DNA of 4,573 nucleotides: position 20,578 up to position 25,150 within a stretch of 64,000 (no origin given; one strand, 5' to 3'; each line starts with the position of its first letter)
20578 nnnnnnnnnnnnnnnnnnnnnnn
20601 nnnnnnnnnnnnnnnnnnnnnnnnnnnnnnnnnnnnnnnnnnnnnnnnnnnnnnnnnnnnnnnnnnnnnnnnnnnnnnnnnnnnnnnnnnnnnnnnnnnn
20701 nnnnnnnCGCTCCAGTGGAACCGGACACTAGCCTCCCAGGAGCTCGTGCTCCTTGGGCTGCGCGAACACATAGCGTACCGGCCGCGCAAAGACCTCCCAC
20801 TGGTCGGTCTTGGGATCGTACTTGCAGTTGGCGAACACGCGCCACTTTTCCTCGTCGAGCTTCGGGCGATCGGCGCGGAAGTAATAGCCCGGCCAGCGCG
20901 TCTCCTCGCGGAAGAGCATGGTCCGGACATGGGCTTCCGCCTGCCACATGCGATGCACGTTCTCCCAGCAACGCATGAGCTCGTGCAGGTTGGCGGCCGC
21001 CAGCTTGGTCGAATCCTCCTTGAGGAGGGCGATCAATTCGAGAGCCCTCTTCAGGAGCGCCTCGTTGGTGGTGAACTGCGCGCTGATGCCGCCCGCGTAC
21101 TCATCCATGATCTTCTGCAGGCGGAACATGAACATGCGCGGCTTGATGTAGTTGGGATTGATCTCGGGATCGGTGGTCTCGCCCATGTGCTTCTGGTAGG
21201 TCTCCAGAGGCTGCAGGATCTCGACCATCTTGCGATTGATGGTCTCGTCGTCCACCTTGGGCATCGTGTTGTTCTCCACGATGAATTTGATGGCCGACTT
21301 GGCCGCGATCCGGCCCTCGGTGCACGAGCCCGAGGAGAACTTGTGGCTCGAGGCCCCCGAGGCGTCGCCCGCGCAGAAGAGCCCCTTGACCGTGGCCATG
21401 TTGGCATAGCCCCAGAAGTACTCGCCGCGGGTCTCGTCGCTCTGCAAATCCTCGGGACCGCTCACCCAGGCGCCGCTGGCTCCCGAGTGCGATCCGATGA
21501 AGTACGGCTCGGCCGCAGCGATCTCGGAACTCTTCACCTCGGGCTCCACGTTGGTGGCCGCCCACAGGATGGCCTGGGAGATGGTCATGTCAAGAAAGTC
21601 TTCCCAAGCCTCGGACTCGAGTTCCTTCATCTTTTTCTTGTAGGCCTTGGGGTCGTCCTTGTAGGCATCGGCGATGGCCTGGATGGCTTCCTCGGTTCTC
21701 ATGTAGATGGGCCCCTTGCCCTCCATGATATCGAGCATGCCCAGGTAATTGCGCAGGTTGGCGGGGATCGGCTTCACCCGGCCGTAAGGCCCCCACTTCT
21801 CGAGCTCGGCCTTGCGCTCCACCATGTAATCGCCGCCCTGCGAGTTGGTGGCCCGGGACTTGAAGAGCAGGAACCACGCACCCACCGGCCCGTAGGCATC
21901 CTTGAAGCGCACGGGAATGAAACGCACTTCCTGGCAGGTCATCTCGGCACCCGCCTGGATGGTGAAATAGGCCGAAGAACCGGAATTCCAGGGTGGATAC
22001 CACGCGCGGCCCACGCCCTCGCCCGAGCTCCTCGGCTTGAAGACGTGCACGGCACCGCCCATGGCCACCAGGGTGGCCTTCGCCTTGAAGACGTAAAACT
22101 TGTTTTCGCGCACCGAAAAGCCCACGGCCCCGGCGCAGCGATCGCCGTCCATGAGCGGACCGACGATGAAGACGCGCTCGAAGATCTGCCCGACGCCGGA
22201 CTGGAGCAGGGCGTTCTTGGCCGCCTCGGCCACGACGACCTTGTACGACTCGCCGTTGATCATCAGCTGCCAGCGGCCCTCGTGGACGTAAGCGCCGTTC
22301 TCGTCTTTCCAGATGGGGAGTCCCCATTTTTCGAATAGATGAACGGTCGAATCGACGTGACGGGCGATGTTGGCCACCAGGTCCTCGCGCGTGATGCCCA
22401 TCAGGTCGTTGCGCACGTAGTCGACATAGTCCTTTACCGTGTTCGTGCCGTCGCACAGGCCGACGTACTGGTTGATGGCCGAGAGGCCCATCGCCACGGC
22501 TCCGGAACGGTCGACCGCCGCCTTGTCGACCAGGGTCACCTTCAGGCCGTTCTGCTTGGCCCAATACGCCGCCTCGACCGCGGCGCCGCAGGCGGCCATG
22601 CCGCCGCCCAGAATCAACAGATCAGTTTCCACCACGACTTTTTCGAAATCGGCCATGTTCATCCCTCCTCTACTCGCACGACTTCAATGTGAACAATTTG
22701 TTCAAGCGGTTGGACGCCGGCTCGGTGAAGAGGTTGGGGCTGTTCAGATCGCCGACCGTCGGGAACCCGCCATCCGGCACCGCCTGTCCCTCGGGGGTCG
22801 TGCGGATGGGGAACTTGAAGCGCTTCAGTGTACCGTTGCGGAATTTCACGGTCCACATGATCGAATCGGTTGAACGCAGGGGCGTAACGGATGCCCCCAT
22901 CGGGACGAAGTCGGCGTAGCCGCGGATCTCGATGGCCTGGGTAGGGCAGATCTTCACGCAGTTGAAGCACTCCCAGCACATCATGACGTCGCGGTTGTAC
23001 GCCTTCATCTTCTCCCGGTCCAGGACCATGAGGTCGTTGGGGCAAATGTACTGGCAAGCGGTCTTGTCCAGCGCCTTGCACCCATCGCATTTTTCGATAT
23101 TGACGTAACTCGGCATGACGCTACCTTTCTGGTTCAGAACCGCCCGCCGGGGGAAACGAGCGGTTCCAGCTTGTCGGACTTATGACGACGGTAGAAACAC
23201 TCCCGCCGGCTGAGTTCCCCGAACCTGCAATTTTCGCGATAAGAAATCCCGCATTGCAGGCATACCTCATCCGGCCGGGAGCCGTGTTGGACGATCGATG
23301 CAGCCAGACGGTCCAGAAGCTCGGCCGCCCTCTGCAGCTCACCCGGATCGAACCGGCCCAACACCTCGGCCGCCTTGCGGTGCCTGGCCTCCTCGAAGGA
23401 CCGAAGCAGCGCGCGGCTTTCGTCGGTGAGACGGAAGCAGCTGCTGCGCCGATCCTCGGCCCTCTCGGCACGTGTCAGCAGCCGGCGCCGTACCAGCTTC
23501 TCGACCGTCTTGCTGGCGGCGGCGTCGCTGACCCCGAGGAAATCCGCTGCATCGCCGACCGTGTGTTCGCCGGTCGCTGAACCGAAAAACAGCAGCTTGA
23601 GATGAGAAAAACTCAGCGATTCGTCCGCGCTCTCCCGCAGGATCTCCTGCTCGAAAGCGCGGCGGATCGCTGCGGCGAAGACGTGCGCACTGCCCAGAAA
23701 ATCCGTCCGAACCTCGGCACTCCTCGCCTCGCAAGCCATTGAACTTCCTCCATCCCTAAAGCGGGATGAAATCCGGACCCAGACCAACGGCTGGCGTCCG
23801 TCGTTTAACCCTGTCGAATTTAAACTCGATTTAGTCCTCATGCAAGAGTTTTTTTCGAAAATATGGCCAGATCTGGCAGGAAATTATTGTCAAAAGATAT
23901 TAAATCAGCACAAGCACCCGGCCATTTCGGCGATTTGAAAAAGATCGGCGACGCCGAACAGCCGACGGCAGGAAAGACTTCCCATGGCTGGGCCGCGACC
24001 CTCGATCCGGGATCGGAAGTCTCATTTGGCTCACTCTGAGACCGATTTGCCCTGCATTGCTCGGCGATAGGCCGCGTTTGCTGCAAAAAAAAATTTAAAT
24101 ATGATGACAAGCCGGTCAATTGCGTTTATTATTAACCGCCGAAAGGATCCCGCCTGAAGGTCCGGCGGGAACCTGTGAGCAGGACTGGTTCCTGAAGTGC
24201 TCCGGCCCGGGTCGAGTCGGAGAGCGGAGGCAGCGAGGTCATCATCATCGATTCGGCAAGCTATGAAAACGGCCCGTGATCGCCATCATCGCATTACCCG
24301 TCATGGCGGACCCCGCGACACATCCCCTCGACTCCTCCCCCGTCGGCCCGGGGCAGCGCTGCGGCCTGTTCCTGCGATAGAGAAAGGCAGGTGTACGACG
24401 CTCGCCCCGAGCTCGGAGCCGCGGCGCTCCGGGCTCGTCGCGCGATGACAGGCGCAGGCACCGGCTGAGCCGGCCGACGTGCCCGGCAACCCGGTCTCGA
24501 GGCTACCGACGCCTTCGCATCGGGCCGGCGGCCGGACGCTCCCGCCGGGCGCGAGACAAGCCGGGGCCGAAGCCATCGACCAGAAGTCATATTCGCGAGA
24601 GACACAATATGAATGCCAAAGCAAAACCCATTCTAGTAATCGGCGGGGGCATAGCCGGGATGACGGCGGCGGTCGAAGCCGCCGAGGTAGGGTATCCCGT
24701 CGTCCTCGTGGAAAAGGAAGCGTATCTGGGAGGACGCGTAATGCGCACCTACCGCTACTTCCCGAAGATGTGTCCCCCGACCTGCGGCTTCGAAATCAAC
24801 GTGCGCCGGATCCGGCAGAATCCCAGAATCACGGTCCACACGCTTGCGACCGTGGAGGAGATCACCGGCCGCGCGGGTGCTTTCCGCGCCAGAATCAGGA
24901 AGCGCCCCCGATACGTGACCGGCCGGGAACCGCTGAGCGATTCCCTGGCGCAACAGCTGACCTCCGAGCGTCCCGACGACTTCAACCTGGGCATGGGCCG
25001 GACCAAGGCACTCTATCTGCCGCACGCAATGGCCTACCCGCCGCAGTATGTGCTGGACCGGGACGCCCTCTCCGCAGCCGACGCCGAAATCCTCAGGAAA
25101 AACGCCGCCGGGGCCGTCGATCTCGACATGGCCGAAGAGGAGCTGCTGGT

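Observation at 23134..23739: MarR-type regulator with a Cys-rich tail is the leader gene of aprBA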

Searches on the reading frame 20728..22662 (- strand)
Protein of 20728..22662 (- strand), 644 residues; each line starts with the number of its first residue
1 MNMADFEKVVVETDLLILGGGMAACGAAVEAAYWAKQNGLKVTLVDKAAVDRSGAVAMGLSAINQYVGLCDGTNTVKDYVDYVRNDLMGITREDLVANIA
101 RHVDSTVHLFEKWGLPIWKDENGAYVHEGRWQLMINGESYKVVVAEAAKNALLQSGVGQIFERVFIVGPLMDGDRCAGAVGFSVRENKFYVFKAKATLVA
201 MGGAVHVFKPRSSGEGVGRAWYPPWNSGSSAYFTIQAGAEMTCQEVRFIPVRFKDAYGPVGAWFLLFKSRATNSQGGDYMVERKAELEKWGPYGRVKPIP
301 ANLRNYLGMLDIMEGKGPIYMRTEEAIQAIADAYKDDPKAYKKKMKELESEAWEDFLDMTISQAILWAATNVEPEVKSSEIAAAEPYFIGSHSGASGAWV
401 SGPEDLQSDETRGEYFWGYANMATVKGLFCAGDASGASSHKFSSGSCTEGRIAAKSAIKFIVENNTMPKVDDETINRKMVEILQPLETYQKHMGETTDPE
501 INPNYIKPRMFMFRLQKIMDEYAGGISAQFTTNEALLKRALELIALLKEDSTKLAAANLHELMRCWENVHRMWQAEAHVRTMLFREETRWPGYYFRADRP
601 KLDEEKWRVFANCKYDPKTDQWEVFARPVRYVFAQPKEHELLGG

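Call 3: search_protein_families(library=pfam, proteins=[window:20728-22662:-], max_evalue=0.01)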
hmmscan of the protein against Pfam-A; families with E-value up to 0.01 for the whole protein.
window:20728-22662:- (644 aa): 4 families
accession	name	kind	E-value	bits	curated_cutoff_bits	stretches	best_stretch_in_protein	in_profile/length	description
PF00890.30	FAD_binding_2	-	7.6e-14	52.1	20.4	1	14-252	1-256/414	FAD binding domain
PF02910.25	Succ_DH_flav_C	-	2e-06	28.2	20.8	1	514-639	3-128/130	Fumarate reductase flavoprotein C-term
PF01266.30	DAO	-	0.003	17.6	27.9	1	14-50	1-34/353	FAD dependent oxidoreductase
PF12831.13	FAD_oxidored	-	0.0066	16.2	27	1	14-197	1-140/416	FAD dependent oxidoreductase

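Call 4: search_protein_families(library=ncbifam, proteins=[window:20728-22662:-], max_evalue=0.01)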
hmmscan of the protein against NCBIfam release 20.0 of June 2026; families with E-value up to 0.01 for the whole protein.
window:20728-22662:- (644 aa): 28 families (the best 25 are shown)
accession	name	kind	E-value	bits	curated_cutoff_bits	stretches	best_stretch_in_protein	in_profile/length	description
TIGR02061.1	aprA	equivalog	1.2e-271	902.6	641.75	1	14-630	1-613/616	adenylyl-sulfate reductase subunit alpha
NF005331.0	PRK06854.1-2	equivalog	1.8e-126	422.9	557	1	6-621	3-546/563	adenylyl-sulfate reductase subunit alpha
NF006131.0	PRK08275.1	equivalog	1.9e-53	181.7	587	1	8-632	6-555/577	fumarate reductase/succinate dehydrogenase flavoprotein subunit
NF010374.0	PRK13800.1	equivalog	1.1e-34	119.9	1196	2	8-264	9-262/898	fumarate reductase/succinate dehydrogenase flavoprotein subunit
NF004724.0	PRK06069.1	subfamily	2.2e-20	72.4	826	2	10-209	3-204/577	succinate dehydrogenase/fumarate reductase flavoprotein subunit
NF004900.0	PRK06263.1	equivalog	2.3e-19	69.4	718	2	9-212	4-205/546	fumarate reductase (CoM/CoB) subunit TfrA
TIGR01812.1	sdhA_frdA_Gneg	subfamily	2.5e-19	69.2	567.3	2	14-213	1-199/568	succinate dehydrogenase or fumarate reductase, flavoprotein subunit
NF005866.0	PRK07803.1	equivalog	3.2e-17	61.9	819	2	421-628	401-597/631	fumarate reductase/succinate dehydrogenase flavoprotein subunit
NF006383.0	PRK08626.1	equivalog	8.6e-13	47.4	663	2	149-210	165-225/657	fumarate reductase flavoprotein subunit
NF004613.0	PRK05945.1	equivalog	1.1e-10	40.7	824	1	11-212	2-204/575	succinate dehydrogenase/fumarate reductase flavoprotein subunit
NF006686.0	PRK09231.1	equivalog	1.3e-09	37.2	854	1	11-214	4-206/598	fumarate reductase (quinol) flavoprotein subunit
TIGR01816.1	sdhA_forward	equivalog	3.7e-07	28.7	727.35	1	14-212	4-207/584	succinate dehydrogenase flavoprotein subunit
TIGR01811.1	sdhA_Bsu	subfamily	9.3e-07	27.9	541.35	0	413-637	371-599/603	succinate dehydrogenase (quinone) flavoprotein subunit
TIGR00551.1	nadB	equivalog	1.8e-06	26.9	452.75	1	13-221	3-210/489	L-aspartate oxidase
TIGR01176.1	fum_red_Fp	equivalog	3.9e-06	25.8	932.7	1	11-213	2-203/580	fumarate reductase (quinol) flavoprotein subunit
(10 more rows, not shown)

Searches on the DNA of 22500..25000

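Call 32: search_rna_families(source=window, start=22500, end=25000, threshold=evalue, max_evalue=1)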
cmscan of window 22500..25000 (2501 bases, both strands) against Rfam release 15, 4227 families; matches with E-value up to 1: 0.
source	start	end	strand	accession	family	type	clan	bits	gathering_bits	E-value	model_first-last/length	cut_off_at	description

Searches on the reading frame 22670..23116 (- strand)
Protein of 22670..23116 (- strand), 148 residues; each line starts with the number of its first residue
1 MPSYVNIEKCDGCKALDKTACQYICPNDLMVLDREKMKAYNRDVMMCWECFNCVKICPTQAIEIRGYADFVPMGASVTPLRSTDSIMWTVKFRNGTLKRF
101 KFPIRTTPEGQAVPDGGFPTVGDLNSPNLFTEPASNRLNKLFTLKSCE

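Call 3: search_protein_families(library=pfam, proteins=[window:22670-23116:-], max_evalue=0.01)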
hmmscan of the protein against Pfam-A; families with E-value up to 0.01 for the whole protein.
window:22670-23116:- (148 aa): 9 families
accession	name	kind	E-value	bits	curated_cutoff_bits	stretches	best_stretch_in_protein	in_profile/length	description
PF12139.13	APS-reductase_C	-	9.6e-36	122.3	25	1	64-140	1-79/82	Adenosine-5'-phosphosulfate reductase beta subunit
PF12838.12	Fer4_7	-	1.4e-07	32.2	27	1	9-61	1-52/52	4Fe-4S dicluster domain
PF13187.11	Fer4_9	-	2.5e-06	27.8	27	1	9-62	1-52/52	4Fe-4S dicluster domain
PF00037.32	Fer4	-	0.00014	21.9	21.1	1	43-63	4-24/24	4Fe-4S binding domain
PF13237.11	Fer4_10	-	0.0002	21.7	25.5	1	5-58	4-53/53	4Fe-4S dicluster domain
PF12837.12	Fer4_6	-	0.00044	20.5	25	0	49-62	11-24/24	4Fe-4S binding domain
PF13484.11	Fer4_16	-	0.0017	19.5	30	1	47-65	2-20/66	4Fe-4S double cluster binding domain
PF12798.12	Fer4_3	-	0.0041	18.3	27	0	47-61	1-15/15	4Fe-4S binding domain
PF25160.1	LdpA_Fe-S-bd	-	0.0076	16.5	27.6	1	20-67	8-48/49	LdpA Fe-S cluster-binding domain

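Call 4: search_protein_families(library=ncbifam, proteins=[window:22670-23116:-], max_evalue=0.01)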
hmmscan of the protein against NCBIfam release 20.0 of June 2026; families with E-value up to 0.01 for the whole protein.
window:22670-23116:- (148 aa): 34 families (the best 25 are shown)
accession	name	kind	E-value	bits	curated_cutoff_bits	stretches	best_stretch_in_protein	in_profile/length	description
TIGR02060.1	aprB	equivalog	3.7e-61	204.8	135.65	1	1-132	1-132/132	adenylyl-sulfate reductase subunit beta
NF040864.1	HgcB_ferredoxin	equivalog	1.2e-07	31.5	99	1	6-65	12-64/93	mercury methylation ferredoxin HgcB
NF043039.1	HgcAB_like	equivalog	1.3e-05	24.9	285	1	6-62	298-349/350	HgcAB-like fusion protein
NF038196.1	ferrodoxin_EFR1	subfamily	1.6e-05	25.1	75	1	5-64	182-231/242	EFR1 family ferrodoxin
TIGR01944.1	rnfB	subfamily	2.4e-05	24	68.7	1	3-67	108-165/190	RnfABCDGE type electron transport complex subunit B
TIGR01971.1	NuoI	subfamily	5e-05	22.9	113.05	1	8-64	42-100/121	NADH-quinone oxidoreductase, chain I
NF040770.1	hetero_SS_HdrA2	exception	5.9e-05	21.4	1100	1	3-69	572-630/777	CoB-CoM heterodisulfide reductase HdrA2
NF042909.1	FMH_DH_FwdF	exception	8.5e-05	21.8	375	1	8-65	257-314/336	tungsten-dependent formylmethanofuran dehydrogenase subunit FwdF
NF048010.1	SfplDhtActHpsHDes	equivalog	0.00015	20.7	430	1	6-69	53-112/298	(2S)-3-sulfopropanediol dehydratase activating enzyme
NF006221.0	PRK08348.1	subfamily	0.00016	21.4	124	1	6-64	42-94/136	NADH-plastoquinone oxidoreductase subunit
NF045992.1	CircClkLdpA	equivalog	0.00019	20.6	450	1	17-68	109-158/360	circadian clock protein LdpA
TIGR02494.1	PFLE_PFLC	subfamily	0.00035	19.9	174.35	1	16-67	51-102/293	glycyl-radical enzyme activating protein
NF004545.0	PRK05888.3-1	equivalog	0.00043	20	229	1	5-63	63-124/154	NADH-quinone oxidoreductase subunit NuoI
NF009053.0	PRK12387.1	subfamily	0.00054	19.8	204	1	6-64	36-92/180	formate hydrogenlyase complex iron-sulfur subunit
TIGR02179.1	PorD_KorD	subfamily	0.00061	19.8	60.05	1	5-64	22-74/78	2-oxoacid:acceptor oxidoreductase, delta subunit, pyruvate/2-ketoisovalerate family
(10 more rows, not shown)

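Call 78: find_related_loci(query=window:22670-23116:-, collection=metagenome_contigs, flank=4000)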
Query window:22670-23116:- (148 aa) in metagenome_contigs; peptide patterns used: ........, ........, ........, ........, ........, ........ (x = any residue, [..] = any of these).
600 stretches matched a pattern (row limit reached: there are more); 553 encode a relative of the query (tblastn E <= 1e-3); the best 80 are kept; 80 distinct loci.
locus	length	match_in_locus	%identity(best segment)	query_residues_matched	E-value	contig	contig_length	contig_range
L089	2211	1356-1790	91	1-145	5e-95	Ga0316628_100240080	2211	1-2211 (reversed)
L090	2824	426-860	87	1-145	1e-87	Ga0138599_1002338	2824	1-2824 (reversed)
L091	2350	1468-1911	85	1-148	3e-88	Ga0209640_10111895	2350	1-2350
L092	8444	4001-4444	84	1-148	1e-84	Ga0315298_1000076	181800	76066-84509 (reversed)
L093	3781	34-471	86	1-146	3e-85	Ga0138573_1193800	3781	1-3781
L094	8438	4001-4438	82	1-146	7e-85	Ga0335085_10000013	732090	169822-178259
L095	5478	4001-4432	86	1-144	3e-84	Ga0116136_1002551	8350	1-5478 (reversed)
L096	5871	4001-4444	84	1-148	6e-84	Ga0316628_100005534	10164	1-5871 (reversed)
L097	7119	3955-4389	83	1-145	2e-83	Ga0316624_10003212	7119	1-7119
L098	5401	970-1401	85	1-144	2e-83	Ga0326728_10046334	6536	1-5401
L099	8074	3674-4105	84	1-144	3e-83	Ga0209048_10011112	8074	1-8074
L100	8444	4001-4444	82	1-148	2e-82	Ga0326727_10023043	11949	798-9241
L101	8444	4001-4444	80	1-148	3e-82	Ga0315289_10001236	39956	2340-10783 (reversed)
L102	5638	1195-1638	82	1-148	1e-82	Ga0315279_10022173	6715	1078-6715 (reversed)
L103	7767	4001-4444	81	1-148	6e-82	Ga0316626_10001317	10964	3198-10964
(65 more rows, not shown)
